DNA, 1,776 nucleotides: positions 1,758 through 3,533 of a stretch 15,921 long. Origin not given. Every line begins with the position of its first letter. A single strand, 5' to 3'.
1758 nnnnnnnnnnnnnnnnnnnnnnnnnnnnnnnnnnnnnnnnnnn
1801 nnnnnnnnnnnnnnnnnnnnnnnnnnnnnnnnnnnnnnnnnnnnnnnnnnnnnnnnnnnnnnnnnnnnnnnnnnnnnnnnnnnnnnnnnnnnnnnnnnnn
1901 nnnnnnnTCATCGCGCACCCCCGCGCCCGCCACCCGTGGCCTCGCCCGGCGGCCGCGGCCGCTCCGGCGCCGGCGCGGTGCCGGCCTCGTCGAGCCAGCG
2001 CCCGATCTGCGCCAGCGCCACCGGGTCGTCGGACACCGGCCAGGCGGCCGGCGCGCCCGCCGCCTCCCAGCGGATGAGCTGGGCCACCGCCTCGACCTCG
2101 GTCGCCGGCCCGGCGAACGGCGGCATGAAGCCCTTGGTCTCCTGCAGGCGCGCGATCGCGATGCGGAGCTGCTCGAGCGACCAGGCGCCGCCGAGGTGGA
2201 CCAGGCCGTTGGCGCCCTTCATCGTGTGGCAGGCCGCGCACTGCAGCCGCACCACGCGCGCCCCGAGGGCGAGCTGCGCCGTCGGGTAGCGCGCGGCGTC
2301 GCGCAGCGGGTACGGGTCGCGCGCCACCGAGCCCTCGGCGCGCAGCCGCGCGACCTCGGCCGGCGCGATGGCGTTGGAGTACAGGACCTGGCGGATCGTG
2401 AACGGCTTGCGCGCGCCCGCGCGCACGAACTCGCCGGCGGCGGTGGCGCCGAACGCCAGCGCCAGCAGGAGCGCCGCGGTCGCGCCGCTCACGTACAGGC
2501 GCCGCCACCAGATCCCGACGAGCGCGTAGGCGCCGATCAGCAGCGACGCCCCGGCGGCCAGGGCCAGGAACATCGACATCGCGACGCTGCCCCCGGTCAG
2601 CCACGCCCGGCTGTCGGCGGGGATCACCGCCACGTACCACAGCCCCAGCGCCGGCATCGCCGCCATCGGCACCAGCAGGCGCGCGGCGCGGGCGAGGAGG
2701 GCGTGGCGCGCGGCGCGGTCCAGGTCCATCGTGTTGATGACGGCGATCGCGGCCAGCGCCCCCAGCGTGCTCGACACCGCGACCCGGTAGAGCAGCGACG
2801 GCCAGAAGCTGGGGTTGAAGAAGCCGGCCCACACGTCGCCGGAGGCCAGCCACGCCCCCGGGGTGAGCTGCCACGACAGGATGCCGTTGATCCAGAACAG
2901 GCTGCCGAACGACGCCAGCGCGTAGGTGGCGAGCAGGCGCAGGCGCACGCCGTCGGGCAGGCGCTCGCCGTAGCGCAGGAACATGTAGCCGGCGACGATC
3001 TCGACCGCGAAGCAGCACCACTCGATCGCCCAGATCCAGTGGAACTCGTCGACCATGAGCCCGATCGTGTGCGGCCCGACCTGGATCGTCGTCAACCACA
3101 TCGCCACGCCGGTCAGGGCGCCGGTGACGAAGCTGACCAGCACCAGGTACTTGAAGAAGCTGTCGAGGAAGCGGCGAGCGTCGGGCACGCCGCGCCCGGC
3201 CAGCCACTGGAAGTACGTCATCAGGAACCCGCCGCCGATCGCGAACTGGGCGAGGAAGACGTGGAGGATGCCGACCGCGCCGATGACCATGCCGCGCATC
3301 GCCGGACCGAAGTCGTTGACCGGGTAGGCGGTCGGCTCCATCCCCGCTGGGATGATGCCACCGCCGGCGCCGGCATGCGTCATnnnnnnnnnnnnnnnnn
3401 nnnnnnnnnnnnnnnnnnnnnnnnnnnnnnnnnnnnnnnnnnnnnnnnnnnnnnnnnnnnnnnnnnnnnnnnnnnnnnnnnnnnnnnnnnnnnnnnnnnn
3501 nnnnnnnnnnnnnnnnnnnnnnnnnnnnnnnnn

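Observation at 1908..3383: CydA-like oxidase subunit fused to a c-type cytochrome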

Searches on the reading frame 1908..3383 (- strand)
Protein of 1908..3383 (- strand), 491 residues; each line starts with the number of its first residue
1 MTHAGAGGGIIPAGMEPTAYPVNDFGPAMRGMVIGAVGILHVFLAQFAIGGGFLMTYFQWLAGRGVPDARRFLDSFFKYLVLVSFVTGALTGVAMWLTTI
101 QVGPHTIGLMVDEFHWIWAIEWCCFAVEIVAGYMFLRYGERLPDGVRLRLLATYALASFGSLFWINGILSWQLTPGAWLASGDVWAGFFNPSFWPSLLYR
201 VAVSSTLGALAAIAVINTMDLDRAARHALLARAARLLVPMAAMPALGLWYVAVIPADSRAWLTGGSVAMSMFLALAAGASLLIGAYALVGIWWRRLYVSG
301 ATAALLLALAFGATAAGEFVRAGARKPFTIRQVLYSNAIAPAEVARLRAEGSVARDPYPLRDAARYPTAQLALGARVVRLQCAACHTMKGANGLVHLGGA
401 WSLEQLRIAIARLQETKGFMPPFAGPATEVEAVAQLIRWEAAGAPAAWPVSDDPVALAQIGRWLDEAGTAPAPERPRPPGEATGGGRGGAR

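Call 3: search_protein_families(library=pfam, proteins=[window:1908-3383:-], max_evalue=10)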
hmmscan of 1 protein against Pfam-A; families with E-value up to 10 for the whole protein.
window:1908-3383:- (491 aa): 4 families
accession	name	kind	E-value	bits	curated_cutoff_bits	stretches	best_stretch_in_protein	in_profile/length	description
PF01654.22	Cyt_bd_oxida_I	-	3.6e-11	42.7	26.2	2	38-246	10-224/418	Cytochrome bd terminal oxidase subunit I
PF13442.11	Cytochrome_CBB3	-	3.8e-06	27.6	27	1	370-435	2-66/68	Cytochrome C oxidase, cbb3-type, subunit III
PF24256.1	DUF7457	-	0.076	13.4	27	1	240-262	9-31/55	Family of unknown function (DUF7457)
PF00034.26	Cytochrom_C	-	0.18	13.6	21.3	1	372-414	2-50/90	Cytochrome c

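Call 4: search_protein_families(library=ncbifam, proteins=[window:1908-3383:-], max_evalue=10)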
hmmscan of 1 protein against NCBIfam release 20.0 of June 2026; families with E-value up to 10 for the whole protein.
window:1908-3383:- (491 aa): 3 families
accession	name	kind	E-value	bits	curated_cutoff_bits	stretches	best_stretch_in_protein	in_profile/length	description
NF052248.1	SorU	equivalog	0.029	14.6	100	1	381-435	12-70/72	SorU family sulfite dehydrogenase c-type cytochrome subunit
NF050122.1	bc1_QcrC_actin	exception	0.056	12.7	200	1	367-396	132-161/253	cytochrome bc1 complex diheme cytochrome c subunit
NF045930.1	Cytc6PetJCyano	equivalog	0.2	11.6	135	1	369-394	26-50/110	cytochrome c6 PetJ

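Call 14: find_homologous_proteins(query=window:1908-3383:-)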
Query window:1908-3383:- (491 aa): 1330 proteins with E <= 0.001 among 8000 candidates; the best 120 are listed.
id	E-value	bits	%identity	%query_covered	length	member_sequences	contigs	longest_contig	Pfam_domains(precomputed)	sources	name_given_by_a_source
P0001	0.0e+0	1078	99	100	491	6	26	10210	PF13442.12,PF01654.23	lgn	-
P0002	1.6e-268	910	86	94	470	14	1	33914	PF13442.12,PF01654.23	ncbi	-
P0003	9.1e-268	908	86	95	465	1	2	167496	PF13442.12,PF01654.23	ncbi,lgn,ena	-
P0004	1.2e-266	904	85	95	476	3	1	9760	PF13442.12,PF01654.23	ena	-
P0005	7.7e-262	888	86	94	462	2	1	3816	PF13442.12,PF01654.23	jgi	jgi:cytochrome bd ubiquinol oxidase subunit I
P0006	1.6e-259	880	87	93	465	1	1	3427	PF13442.12,PF01654.23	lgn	-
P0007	9.6e-252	855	83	94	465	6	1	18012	PF13442.12,PF01654.23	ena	-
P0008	3.8e-251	853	83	94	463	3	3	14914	PF13442.12,PF01654.23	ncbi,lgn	-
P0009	7.5e-251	852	83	94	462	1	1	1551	PF13442.12,PF01654.23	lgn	-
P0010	2.4e-249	847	82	95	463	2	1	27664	PF13442.12,PF01654.23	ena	-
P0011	8.5e-230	782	77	93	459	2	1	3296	PF13442.12,PF01654.23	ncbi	-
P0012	1.2e-226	772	74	94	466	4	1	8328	PF13442.12,PF01654.23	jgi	jgi:mono/diheme cytochrome c family protein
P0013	3.0e-226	771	74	96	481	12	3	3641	PF13442.12,PF01654.23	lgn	-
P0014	2.0e-224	765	77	92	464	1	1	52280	PF13442.12,PF01654.23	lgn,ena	-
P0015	1.8e-223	761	76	94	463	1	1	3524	PF13442.12,PF01654.23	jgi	jgi:cytochrome bd-type quinol oxidase subunit 1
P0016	3.1e-222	757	74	95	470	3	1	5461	PF13442.12,PF01654.23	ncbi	-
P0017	2.4e-221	754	76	92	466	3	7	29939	PF13442.12,PF01654.23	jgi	-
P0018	3.4e-221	754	77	93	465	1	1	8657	PF13442.12,PF01654.23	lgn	-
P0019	9.1e-217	739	72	91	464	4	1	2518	PF13442.12,PF01654.23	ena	-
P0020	6.8e-214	730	73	92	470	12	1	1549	PF13442.12,PF01654.23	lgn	-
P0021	1.0e-213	729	73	93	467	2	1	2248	PF13442.12,PF01654.23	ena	-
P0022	1.6e-213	729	73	92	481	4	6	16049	PF13442.12,PF01654.23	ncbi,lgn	-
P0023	9.3e-212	723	71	92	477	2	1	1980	PF13442.12,PF01654.23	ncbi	-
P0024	1.5e-211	722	73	94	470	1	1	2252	PF13442.12,PF01654.23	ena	-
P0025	1.7e-211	722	72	91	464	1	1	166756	PF13442.12,PF01654.23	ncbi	-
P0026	6.6e-211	720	71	93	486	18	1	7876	PF13442.12,PF01654.23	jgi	jgi:cytochrome d ubiquinol oxidase subunit I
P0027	1.3e-209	716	74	91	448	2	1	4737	PF01654.23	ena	-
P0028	3.5e-209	714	72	91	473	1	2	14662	PF13442.12,PF01654.23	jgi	jgi:cytochrome bd ubiquinol oxidase subunit I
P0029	1.1e-207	709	73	91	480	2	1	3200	PF13442.12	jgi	jgi:mono/diheme cytochrome c family protein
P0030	2.8e-207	708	71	95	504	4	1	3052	PF13442.12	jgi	-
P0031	4.0e-207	708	67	95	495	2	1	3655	PF13442.12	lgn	-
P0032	4.0e-207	708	71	93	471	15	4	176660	PF13442.12,PF01654.23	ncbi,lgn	-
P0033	7.5e-207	707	69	95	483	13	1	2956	PF13442.12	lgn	-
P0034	7.9e-207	707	68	95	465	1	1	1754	PF13442.12,PF01654.23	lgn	-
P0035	9.2e-207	706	68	93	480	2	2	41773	PF13442.12,PF01654.23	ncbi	-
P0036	2.3e-206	705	71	91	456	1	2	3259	PF13442.12,PF01654.23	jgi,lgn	jgi:mono/diheme cytochrome c family protein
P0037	5.2e-206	704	71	91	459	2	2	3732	PF13442.12,PF01654.23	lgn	-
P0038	5.5e-206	704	70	92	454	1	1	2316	PF13442.12,PF01654.23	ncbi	-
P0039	8.4e-206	703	71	92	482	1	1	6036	PF13442.12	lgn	-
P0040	1.4e-205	702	69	92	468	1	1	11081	PF13442.12,PF01654.23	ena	-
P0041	1.5e-205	702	70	92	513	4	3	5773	PF13442.12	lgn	-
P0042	1.8e-205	702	72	91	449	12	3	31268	PF13442.12,PF01654.23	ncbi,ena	-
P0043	2.0e-205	702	70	92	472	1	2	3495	PF13442.12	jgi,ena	-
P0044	3.1e-205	701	70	92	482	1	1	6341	PF13442.12,PF01654.23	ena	-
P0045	6.2e-205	700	71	91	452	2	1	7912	PF13442.12,PF01654.23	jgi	jgi:hypothetical protein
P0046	4.7e-204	697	69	93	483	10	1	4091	PF13442.12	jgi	jgi:cytochrome d ubiquinol oxidase subunit I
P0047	5.2e-204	697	69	91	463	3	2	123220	PF13442.12,PF01654.23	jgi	-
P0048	5.2e-204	697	71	93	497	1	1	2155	PF13442.12,PF01654.23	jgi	jgi:cytochrome bd ubiquinol oxidase subunit I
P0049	7.4e-204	697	69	92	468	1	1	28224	PF13442.12,PF01654.23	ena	-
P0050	1.4e-203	696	70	93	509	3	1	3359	PF13442.12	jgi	-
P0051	1.6e-203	696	70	92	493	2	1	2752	PF13442.12,PF01654.23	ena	-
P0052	8.5e-203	693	68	93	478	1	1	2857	PF13442.12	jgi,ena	-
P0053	1.4e-202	693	69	91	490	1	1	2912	PF13442.12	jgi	jgi:mono/diheme cytochrome c family protein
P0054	1.5e-202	692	70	92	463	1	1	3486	PF13442.12,PF01654.23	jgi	-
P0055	2.7e-202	692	69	93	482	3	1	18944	PF13442.12,PF01654.23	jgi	-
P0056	3.4e-202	691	69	91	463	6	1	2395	PF13442.12,PF01654.23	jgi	jgi:cytochrome bd ubiquinol oxidase subunit I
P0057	1.1e-201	690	70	91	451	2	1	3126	PF13442.12,PF01654.23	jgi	jgi:cytochrome bd-type quinol oxidase subunit 1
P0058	1.3e-201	689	68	92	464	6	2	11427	PF13442.12,PF01654.23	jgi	-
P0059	1.6e-201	689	68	95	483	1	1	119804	PF13442.12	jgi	jgi:cytochrome d ubiquinol oxidase subunit I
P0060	3.1e-201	688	69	92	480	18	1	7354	PF13442.12,PF01654.23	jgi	-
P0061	9.6e-201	687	68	95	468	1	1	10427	PF13442.12,PF01654.23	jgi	jgi:cytochrome d ubiquinol oxidase subunit I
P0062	1.1e-200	686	69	92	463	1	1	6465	PF13442.12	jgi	jgi:cytochrome d ubiquinol oxidase subunit I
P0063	2.0e-200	686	68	92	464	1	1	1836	PF13442.12,PF01654.23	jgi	jgi:cytochrome bd-type quinol oxidase subunit 1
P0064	2.1e-200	685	68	92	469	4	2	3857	PF13442.12,PF01654.23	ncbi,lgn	-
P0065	2.2e-200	685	68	92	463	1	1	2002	PF13442.12,PF01654.23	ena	-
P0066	4.2e-200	684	69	92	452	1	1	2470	PF13442.12,PF01654.23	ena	-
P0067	4.7e-200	684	69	92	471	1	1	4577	PF13442.12,PF01654.23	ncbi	-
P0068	6.3e-200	684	69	92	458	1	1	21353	PF13442.12,PF01654.23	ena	-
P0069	7.3e-200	684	68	92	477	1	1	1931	PF13442.12,PF01654.23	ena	-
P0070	7.9e-200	684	70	93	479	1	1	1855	PF13442.12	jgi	jgi:cytochrome bd-type quinol oxidase subunit 1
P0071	1.2e-199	683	67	93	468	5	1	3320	PF13442.12,PF01654.23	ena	-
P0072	1.3e-199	683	68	93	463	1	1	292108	PF13442.12,PF01654.23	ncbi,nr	ncbi:MAG: cytochrome bd-type quinol oxidase subunit 1-like protein [Myxococcales bacterium]|nr:cytoc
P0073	1.3e-199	683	68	93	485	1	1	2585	PF13442.12,PF01654.23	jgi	jgi:cytochrome d ubiquinol oxidase subunit I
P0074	1.4e-199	683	67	93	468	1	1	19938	PF13442.12,PF01654.23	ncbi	-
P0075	1.5e-199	683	66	94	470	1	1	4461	PF13442.12,PF01654.23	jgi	jgi:mono/diheme cytochrome c family protein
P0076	1.7e-199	682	67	93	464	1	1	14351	PF13442.12,PF01654.23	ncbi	-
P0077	1.7e-199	682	66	94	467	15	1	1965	PF13442.12,PF01654.23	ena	-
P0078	1.8e-199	682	68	92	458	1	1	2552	PF13442.12,PF01654.23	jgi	-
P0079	2.0e-199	682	67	93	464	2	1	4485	PF13442.12,PF01654.23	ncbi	-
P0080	2.1e-199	682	67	92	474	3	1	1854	PF13442.12,PF01654.23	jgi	jgi:mono/diheme cytochrome c family protein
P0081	4.1e-199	681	68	92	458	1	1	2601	PF13442.12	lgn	-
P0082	4.7e-199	681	64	96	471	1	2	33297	PF13442.12,PF01654.23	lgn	-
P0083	6.0e-199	681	66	93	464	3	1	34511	PF13442.12,PF01654.23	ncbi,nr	ncbi:MAG: cytochrome c [Kofleriaceae bacterium]|nr:cytochrome c [Kofleriaceae bacterium]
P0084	6.0e-199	681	66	96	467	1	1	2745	PF13442.12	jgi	jgi:mono/diheme cytochrome c family protein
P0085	6.5e-199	681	67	93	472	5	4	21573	PF13442.12,PF01654.23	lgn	-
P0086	1.0e-198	680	66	93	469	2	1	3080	PF13442.12,PF01654.23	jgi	-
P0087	1.1e-198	680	67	93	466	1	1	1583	PF13442.12,PF01654.23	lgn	-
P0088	1.3e-198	679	68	92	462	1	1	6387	PF13442.12,PF01654.23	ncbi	-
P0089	1.5e-198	679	67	93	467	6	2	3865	PF13442.12,PF01654.23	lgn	-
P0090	2.0e-198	679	66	93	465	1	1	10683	PF13442.12,PF01654.23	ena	-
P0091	2.5e-198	679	65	94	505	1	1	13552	PF13442.12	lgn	-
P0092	2.7e-198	678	67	92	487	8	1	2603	PF13442.12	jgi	jgi:cytochrome bd ubiquinol oxidase subunit I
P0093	2.9e-198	678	68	92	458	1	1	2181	PF13442.12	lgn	-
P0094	3.2e-198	678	66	92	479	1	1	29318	PF13442.12,PF01654.23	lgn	-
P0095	3.4e-198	678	68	96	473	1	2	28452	PF13442.12,PF01654.23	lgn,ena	-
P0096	3.5e-198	678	66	94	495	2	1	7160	PF13442.12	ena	-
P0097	4.1e-198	678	67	93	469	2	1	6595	PF13442.12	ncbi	-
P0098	4.3e-198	678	67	93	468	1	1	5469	PF13442.12,PF01654.23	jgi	jgi:mono/diheme cytochrome c family protein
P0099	5.2e-198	678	68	92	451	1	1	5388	PF13442.12,PF01654.23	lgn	-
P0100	5.3e-198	677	65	95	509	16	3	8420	PF13442.12,PF01654.23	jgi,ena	jgi:cytochrome d ubiquinol oxidase subunit I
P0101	5.7e-198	677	70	91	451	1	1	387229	PF13442.12,PF01654.23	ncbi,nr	ncbi:MAG: cytochrome ubiquinol oxidase subunit I [Myxococcales bacterium]|nr:cytochrome ubiquinol ox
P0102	5.8e-198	677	69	92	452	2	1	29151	PF13442.12,PF01654.23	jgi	jgi:cytochrome bd-type quinol oxidase subunit 1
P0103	7.0e-198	677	66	95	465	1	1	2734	PF13442.12,PF01654.23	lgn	-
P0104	7.1e-198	677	68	92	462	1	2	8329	PF13442.12,PF01654.23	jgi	jgi:cytochrome bd ubiquinol oxidase subunit I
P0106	8.8e-198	677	65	93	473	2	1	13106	PF13442.12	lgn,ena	-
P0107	9.9e-198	677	68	91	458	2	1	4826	PF13442.12,PF01654.23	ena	-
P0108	1.1e-197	676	68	92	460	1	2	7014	PF13442.12,PF01654.23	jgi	jgi:cytochrome bd ubiquinol oxidase subunit I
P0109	1.2e-197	676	65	92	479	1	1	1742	PF13442.12,PF01654.23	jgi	jgi:mono/diheme cytochrome c family protein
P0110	1.2e-197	676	67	92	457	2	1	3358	PF01654.23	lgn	-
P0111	1.3e-197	676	66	93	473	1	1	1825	PF13442.12,PF01654.23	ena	-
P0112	1.4e-197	676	68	92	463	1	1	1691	PF13442.12,PF01654.23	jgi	jgi:cytochrome bd ubiquinol oxidase subunit I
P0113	1.4e-197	676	66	95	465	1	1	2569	PF13442.12,PF01654.23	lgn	-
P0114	2.8e-197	675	66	95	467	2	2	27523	PF13442.12,PF01654.23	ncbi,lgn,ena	-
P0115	3.2e-197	675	68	92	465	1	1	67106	PF13442.12,PF01654.23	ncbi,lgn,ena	-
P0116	3.6e-197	675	66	93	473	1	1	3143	PF13442.12,PF01654.23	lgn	-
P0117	3.9e-197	675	67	93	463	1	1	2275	PF13442.12,PF01654.23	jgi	jgi:cytochrome bd-type quinol oxidase subunit 1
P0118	4.4e-197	674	67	95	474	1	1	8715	PF13442.12,PF01654.23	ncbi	-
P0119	4.6e-197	674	67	94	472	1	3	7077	PF13442.12,PF00034.27,PF01654.23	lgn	-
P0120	5.2e-197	674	68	92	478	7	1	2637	PF13442.12,PF01654.23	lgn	-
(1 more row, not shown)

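Call 15: search_solved_structures(query=window:1908-3383:-, max_evalue=10, show_alignments=3)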
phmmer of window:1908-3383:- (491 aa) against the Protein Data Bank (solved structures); distinct sequences matched with E-value up to 10: 10.
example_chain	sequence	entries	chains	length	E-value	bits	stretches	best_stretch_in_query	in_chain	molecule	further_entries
1cyi_A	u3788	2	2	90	0.044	16.3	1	369-448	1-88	CYTOCHROME C6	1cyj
9se7_T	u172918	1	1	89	0.051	16.1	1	369-448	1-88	Cytochrome c6, chloroplastic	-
6tr1_C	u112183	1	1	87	0.11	15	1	369-437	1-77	Cytochrome c6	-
6tr1_A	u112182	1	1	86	0.12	14.8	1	369-436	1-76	Cytochrome c6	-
1c6s_A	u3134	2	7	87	0.13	14.7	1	369-437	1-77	CYTOCHROME C6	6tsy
6tr1_E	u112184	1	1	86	0.15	14.5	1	369-436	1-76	Cytochrome c6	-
9fq7_4Q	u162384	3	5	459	0.22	14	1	76-136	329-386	Cytochrome c oxidase subunit 1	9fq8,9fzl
1c6o_A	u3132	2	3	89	0.42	13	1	369-443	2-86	CYTOCHROME C6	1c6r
1a2s_A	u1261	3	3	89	0.81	12.1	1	369-443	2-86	CYTOCHROME C6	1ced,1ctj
2v08_A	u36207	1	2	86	0.88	12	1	369-432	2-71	CYTOCHROME C6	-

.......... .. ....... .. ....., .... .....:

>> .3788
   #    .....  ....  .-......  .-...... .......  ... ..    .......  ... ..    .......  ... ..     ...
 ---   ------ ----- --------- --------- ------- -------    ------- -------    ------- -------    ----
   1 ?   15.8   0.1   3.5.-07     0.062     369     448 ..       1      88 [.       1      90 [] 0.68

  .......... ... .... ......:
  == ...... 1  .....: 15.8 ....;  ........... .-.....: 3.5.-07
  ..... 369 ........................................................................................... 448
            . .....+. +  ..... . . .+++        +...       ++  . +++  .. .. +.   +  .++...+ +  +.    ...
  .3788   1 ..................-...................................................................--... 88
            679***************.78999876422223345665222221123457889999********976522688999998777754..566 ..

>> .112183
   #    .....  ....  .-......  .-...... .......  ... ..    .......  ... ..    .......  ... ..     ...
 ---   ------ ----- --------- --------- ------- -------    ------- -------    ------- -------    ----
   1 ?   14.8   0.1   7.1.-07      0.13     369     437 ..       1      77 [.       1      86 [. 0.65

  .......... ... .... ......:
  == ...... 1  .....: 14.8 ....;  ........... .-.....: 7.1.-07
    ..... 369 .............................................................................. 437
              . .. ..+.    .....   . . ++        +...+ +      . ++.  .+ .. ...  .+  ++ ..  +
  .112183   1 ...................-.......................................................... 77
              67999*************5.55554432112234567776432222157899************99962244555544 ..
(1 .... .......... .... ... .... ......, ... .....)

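Call 19: search_solved_structures(query=A1, max_evalue=10, show_alignments=4)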
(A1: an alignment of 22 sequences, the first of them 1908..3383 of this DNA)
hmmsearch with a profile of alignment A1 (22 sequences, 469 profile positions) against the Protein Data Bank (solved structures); distinct sequences matched with E-value up to 10: 41.
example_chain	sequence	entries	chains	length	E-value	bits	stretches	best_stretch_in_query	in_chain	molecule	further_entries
6tr1_C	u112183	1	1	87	6.5e-05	25.1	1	359-427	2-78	Cytochrome c6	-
1c6s_A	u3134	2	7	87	8.8e-05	24.7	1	359-426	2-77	CYTOCHROME C6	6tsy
6tr1_A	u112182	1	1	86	8.9e-05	24.7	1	359-426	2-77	Cytochrome c6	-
6tr1_E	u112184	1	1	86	9.8e-05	24.5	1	359-426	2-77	Cytochrome c6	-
2v08_A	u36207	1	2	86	0.0024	19.9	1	358-426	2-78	CYTOCHROME C6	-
3ph2_B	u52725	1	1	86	0.01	17.9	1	358-426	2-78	Cytochrome c6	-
2zon_G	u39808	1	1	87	0.016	17.3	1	361-426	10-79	cytochrome c551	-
1gdv_A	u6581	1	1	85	0.018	17.1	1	359-426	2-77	CYTOCHROME C6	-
1cyi_A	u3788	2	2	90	0.025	16.6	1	359-433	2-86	CYTOCHROME C6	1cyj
2zbo_A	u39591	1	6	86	0.026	16.6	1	359-430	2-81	Cytochrome c6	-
9se7_T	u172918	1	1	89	0.03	16.3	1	359-433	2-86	Cytochrome c6, chloroplastic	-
4gyd_A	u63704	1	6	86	0.031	16.3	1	361-427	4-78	Cytochrome c6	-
7y5e_GN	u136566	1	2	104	0.048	15.7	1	357-427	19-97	Cytochrome c6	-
1c6o_A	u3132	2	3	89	0.076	15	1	358-430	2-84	CYTOCHROME C6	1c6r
7y7a_G7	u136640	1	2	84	0.099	14.6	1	360-427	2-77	Cytochrome c6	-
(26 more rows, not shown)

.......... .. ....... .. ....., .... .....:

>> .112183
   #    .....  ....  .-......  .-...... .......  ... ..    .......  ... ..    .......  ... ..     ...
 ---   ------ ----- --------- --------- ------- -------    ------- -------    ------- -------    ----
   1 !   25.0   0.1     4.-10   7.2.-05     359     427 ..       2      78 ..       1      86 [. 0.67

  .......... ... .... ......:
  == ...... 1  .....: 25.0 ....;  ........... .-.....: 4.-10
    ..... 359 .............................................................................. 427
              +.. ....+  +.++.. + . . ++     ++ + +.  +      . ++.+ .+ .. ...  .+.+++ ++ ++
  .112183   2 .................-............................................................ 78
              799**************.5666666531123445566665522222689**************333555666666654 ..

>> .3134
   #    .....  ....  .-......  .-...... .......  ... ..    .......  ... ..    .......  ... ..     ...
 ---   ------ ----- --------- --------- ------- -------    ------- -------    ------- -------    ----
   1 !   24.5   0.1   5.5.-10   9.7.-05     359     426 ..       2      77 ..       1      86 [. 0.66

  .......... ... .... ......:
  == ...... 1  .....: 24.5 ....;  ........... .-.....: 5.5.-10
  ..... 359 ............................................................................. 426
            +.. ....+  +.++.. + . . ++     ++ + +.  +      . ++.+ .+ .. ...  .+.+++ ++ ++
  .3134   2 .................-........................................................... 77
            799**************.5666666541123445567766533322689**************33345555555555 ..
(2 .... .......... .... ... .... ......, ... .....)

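Call 31: search_protein_representatives(protein=window:1908-3383:-)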
Query: 491 residues. Proteins with E-value up to 0.001 (for the whole library): 770; up to 1e-10: 440; up to 1e-30: 137. The best 150 are listed.
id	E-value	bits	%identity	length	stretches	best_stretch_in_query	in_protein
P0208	3.2e-172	590.8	61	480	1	18-473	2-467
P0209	3.6e-94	333.3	46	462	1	20-472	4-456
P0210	5.3e-94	332.7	69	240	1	19-249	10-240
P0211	1.4e-93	331.3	57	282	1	206-473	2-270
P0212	7.6e-88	312.4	40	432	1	30-439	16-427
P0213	1.5e-80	288.4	57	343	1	150-394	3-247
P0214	4.0e-67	244.1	37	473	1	20-447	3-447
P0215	1.6e-66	242.1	55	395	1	89-344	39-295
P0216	1.7e-65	238.7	66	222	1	18-194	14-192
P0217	3.2e-65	237.8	33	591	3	20-449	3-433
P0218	4.6e-63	230.7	70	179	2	143-235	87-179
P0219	6.9e-63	230.1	57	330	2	178-344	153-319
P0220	4.3e-62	227.5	32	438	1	20-437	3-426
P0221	5.0e-60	220.7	76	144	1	285-427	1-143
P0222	5.1e-60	220.6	58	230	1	298-468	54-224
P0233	6.8e-55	203.7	33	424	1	20-436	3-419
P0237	1.1e-52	196.4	34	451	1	20-436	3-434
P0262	3.0e-46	175.2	30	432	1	20-435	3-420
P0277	7.1e-44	167.4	28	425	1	30-443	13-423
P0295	6.3e-41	157.6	28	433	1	32-437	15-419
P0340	1.8e-31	126.5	26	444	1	20-435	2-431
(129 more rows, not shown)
